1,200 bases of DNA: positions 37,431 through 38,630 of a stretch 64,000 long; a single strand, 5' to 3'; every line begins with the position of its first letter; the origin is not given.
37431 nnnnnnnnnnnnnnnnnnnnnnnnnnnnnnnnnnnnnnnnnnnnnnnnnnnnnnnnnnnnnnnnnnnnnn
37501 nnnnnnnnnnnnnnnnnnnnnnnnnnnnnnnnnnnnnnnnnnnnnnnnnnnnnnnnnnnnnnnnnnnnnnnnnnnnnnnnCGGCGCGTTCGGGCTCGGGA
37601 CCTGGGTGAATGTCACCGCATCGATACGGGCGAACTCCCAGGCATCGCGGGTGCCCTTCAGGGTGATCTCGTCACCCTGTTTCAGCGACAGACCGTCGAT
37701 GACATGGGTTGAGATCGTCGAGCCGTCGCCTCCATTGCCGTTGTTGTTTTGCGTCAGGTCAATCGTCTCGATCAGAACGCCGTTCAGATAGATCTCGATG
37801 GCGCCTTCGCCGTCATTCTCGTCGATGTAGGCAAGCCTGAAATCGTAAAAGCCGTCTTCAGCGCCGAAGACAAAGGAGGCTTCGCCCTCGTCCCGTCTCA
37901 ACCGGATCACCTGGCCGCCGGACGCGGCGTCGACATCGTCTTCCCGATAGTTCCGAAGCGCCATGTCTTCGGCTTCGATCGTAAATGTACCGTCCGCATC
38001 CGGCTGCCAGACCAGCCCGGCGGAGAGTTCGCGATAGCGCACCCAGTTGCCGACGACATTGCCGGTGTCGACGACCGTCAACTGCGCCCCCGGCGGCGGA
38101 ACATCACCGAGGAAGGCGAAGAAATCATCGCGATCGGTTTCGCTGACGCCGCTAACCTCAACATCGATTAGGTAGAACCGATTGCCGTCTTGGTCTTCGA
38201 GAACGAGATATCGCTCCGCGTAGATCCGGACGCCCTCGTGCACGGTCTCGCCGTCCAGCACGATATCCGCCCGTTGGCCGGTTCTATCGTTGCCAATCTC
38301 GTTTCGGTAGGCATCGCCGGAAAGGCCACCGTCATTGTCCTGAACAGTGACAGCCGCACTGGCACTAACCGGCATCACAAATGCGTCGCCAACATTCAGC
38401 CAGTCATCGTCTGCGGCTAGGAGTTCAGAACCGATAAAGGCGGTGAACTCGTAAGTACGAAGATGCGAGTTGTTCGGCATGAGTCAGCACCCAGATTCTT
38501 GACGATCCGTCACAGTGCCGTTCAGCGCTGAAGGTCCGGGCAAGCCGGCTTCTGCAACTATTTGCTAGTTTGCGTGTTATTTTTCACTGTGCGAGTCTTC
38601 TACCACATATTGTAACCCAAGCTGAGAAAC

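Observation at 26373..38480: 12.1-kb single ORF encoding a 4035-aa mosaic RTX / cadherin / lectin / FG-GAP protein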

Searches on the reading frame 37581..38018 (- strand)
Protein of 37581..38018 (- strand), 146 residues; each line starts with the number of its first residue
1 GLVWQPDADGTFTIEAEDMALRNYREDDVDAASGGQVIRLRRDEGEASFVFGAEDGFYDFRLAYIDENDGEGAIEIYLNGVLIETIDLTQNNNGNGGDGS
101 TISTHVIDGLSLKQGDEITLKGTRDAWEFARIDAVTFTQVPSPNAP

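Call 21: search_protein_families(library=pfam, proteins=[window:37581-38018:-], max_evalue=1)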
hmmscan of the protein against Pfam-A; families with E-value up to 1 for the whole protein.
seq(146 aa): 1 family
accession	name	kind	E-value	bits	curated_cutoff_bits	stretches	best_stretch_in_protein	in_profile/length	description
PF22815.2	CatAgl_D1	-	0.031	14.7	27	1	25-91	27-96/159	Alpha-1,3-glucanase catalytic domain D1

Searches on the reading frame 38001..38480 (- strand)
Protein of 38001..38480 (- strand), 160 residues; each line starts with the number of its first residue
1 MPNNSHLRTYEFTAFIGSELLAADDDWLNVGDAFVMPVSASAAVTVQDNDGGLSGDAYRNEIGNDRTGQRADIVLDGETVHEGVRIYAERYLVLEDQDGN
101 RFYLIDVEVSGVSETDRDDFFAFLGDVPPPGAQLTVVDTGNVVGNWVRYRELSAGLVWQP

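Call 21: search_protein_families(library=pfam, proteins=[window:38001-38480:-], max_evalue=1)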
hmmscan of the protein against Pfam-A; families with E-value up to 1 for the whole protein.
seq(160 aa): 1 family
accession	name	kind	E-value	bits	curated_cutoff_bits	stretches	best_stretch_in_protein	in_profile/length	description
PF21557.3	RhaB_D2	-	0.014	15.7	27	1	61-108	41-88/172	Alpha-L-rhamnosidase, domain D2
